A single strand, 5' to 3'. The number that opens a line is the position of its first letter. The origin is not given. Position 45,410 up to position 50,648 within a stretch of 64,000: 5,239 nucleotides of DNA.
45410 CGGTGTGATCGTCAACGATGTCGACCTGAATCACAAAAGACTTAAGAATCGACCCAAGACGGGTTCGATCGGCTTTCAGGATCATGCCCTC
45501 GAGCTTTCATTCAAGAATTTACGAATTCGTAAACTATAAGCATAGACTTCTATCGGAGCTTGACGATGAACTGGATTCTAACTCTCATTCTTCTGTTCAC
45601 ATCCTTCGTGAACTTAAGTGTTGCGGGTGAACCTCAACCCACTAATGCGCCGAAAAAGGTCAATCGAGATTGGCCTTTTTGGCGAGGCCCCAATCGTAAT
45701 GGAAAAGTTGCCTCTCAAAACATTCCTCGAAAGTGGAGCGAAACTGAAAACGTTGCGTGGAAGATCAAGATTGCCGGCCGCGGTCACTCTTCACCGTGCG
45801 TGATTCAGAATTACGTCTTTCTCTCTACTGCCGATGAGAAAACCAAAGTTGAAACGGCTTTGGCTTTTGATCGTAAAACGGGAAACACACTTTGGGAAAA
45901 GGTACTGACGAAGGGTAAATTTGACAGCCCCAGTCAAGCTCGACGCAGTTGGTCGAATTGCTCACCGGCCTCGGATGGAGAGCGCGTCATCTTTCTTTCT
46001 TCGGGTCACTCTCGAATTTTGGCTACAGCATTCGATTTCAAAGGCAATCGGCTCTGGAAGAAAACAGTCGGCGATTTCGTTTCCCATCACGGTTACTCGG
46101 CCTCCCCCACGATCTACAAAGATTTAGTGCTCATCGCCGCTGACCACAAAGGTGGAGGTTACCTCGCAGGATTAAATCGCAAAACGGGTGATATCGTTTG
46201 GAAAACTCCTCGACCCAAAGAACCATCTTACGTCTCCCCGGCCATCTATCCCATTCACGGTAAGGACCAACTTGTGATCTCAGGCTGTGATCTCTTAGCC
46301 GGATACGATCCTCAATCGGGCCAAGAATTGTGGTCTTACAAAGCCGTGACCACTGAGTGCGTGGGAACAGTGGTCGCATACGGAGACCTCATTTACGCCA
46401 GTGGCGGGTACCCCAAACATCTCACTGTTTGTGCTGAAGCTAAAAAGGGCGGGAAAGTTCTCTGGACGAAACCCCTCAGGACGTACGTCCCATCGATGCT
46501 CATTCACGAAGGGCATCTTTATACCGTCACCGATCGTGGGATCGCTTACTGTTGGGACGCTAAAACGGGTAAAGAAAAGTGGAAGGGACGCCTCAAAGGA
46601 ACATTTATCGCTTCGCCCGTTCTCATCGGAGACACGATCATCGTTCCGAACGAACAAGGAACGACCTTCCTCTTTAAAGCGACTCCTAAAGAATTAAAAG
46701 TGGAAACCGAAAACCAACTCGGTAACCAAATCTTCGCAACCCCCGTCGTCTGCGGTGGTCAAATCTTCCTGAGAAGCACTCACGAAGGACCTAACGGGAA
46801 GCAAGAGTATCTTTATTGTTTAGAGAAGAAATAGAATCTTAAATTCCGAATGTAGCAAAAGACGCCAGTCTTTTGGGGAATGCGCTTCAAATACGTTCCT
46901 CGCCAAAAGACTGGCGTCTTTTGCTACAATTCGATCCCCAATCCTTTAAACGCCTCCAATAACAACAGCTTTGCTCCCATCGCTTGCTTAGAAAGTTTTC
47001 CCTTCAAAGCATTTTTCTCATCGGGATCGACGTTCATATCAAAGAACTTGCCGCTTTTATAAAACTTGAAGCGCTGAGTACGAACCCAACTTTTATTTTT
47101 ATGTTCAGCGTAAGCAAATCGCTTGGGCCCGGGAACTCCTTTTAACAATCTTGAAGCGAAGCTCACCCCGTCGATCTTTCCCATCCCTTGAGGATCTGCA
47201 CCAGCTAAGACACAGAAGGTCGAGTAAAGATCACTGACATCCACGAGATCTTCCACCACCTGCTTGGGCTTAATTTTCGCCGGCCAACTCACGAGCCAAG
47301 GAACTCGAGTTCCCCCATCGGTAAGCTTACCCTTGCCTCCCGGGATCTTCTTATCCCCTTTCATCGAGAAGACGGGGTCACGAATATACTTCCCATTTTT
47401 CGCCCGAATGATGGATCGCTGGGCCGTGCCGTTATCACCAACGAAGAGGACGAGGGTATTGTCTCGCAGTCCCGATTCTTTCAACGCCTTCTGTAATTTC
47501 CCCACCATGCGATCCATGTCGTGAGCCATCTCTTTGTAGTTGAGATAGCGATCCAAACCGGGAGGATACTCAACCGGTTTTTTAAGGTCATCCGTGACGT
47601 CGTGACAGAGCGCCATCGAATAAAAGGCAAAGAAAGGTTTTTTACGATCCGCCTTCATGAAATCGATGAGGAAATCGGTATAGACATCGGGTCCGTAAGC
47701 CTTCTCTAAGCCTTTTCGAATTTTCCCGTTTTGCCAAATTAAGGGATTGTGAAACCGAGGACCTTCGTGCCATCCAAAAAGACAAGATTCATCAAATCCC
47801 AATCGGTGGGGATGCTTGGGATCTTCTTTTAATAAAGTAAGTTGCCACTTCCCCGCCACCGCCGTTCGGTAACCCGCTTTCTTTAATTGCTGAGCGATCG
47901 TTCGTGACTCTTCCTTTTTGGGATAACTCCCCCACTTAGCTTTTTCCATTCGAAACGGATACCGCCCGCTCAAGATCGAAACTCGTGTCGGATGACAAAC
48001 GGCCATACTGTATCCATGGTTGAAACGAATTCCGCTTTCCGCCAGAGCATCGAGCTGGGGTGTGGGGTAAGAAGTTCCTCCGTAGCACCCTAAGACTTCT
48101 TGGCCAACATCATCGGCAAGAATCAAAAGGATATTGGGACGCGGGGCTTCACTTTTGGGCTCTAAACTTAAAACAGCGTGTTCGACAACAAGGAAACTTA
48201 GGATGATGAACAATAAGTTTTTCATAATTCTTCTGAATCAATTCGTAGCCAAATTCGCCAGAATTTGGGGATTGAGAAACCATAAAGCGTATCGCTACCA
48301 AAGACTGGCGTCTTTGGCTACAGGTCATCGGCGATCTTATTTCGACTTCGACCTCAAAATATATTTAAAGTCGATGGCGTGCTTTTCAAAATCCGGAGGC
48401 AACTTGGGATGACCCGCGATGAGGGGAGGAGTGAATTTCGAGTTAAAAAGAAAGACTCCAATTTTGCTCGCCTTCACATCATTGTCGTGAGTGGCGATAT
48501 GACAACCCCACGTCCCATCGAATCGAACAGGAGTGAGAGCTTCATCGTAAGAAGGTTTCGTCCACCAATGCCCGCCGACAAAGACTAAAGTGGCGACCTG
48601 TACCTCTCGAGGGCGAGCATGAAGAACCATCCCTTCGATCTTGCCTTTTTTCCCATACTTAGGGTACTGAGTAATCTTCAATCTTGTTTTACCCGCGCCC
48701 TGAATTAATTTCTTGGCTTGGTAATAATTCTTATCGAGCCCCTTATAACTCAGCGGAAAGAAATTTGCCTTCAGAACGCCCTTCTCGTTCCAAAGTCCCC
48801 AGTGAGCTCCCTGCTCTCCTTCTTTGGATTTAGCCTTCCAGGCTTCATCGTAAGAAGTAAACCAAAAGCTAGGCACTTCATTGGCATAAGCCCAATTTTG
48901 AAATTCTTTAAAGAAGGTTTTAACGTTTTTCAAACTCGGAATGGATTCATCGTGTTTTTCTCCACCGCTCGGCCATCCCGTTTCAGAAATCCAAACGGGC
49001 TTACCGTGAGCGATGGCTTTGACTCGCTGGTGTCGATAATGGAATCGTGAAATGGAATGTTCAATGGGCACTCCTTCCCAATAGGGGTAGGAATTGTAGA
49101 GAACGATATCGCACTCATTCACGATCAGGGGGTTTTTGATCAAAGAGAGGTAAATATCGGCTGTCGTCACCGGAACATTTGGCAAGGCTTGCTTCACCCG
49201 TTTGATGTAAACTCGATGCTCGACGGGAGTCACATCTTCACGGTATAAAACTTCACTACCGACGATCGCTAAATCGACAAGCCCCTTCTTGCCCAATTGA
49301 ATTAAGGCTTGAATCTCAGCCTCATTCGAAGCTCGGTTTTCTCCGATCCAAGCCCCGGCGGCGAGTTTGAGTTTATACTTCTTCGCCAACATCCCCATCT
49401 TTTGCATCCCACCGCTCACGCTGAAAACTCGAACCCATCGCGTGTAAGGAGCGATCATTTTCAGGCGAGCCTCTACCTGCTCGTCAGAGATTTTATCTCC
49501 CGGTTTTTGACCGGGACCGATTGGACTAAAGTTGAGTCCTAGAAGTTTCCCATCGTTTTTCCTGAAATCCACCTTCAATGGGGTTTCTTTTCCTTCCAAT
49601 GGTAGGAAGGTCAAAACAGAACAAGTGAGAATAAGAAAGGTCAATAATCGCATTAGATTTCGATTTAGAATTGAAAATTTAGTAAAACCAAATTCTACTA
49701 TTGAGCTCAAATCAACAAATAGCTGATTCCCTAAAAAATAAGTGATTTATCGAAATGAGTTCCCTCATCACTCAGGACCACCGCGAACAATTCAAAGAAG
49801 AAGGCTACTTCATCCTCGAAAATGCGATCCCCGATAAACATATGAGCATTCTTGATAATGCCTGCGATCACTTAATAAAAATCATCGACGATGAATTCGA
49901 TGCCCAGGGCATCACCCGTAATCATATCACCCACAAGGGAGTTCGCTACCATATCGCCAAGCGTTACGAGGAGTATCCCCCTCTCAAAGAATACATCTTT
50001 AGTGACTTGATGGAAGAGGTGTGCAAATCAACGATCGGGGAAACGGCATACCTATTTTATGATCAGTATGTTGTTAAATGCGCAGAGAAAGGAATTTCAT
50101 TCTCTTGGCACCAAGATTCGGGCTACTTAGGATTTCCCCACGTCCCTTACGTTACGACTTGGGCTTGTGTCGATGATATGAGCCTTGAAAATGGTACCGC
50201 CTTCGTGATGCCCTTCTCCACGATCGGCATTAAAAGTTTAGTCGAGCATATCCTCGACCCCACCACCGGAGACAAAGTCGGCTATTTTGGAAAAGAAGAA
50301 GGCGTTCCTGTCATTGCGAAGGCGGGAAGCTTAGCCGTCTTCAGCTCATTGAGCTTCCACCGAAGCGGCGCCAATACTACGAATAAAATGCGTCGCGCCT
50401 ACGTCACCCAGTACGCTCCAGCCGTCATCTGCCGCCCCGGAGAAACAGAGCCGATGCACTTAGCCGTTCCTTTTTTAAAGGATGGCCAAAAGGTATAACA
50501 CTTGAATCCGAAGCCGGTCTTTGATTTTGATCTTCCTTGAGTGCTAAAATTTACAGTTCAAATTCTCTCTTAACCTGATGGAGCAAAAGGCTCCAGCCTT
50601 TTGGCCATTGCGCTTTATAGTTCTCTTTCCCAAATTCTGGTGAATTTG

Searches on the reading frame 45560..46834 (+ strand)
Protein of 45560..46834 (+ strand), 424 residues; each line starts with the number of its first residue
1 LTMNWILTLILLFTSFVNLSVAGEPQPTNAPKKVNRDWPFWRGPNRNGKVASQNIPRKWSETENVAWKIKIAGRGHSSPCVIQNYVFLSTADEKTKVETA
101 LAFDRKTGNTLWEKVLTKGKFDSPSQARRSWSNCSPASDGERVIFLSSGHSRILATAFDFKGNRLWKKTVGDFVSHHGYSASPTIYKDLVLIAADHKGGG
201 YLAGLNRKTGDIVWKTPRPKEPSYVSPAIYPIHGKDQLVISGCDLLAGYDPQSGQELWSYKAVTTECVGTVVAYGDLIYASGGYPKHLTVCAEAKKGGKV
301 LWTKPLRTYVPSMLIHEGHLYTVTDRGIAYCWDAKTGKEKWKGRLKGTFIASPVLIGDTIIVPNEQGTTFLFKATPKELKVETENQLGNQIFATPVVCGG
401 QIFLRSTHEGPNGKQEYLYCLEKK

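Call 45: search_protein_families(library=ncbifam, proteins=[window:45560-46834:+], max_evalue=0.00001)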
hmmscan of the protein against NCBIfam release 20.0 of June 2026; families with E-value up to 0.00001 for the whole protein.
window:45560-46834:+ (424 aa): 5 families
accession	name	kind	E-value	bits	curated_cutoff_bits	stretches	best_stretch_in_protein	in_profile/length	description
TIGR03300.1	assembly_YfgL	equivalog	1.5e-22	79.8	285.2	2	269-410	235-371/377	outer membrane protein assembly factor BamB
NF008351.0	PRK11138.1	equivalog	1.4e-17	63.3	423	2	101-405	82-382/394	outer membrane protein assembly factor BamB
TIGR03075.1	PQQ_enz_alc_DH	subfamily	7.4e-13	47.9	480.05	1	65-220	49-201/530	PQQ-dependent dehydrogenase, methanol/ethanol family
TIGR04528.1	acido_non_PQQ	subfamily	5.8e-12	45.1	650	0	160-217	120-183/493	acido-empty-quinoprotein group A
NF053615.1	SerThrKinAfsKStmc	equivalog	2.2e-07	29.9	1300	1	161-406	549-791/809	protein serine/threonine kinase AfsK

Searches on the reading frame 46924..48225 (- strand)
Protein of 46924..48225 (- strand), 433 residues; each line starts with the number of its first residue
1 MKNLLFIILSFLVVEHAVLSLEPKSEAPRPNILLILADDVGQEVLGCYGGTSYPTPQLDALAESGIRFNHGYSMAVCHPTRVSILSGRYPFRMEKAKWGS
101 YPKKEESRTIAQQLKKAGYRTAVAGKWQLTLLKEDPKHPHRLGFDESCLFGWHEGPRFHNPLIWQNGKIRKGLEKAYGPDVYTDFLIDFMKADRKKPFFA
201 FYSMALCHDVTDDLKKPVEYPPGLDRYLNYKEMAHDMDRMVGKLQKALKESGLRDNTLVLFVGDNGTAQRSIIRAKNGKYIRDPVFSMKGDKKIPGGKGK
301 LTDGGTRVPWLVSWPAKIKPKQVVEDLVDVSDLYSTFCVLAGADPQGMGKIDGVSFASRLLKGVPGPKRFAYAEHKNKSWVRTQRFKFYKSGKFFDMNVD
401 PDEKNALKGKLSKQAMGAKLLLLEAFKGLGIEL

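Call 45: search_protein_families(library=ncbifam, proteins=[window:46924-48225:-], max_evalue=0.00001)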
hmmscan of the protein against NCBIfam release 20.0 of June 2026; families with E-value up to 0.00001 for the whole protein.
window:46924-48225:- (433 aa): 4 families
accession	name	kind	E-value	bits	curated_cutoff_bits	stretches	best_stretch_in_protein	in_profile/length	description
NF010322.0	PRK13759.1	equivalog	4.9e-32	111.1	481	2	27-128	4-106/486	arylsulfatase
TIGR03417.1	chol_sulfatase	equivalog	6.6e-26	91.2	433.45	1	29-128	2-102/500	choline-sulfatase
NF045661.1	HdlasePehA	equivalog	2e-14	53.1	900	1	29-126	2-99/506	phosphoric/sulfuric ester hydrolase PehA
NF052527.1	Mn_arylsulf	exception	5.2e-14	52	850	1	29-149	1-117/479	manganese-dependent arylsulfatase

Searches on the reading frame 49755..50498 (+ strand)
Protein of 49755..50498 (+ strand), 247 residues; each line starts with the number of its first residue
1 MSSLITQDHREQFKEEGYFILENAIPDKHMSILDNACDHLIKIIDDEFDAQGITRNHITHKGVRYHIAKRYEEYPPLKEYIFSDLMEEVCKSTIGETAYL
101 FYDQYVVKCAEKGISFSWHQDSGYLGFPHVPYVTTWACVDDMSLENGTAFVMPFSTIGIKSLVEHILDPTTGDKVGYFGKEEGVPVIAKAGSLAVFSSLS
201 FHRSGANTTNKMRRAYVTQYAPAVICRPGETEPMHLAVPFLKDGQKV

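Call 45: search_protein_families(library=ncbifam, proteins=[window:49755-50498:+], max_evalue=0.00001)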
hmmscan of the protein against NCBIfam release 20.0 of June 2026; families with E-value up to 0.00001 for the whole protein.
window:49755-50498:+ (247 aa): 1 family
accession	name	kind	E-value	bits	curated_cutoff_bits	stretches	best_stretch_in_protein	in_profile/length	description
NF052437.1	MPhHdxlPhnYGIM8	equivalog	1e-07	31.7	500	1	1-220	1-213/260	methylphosphonate hydroxylase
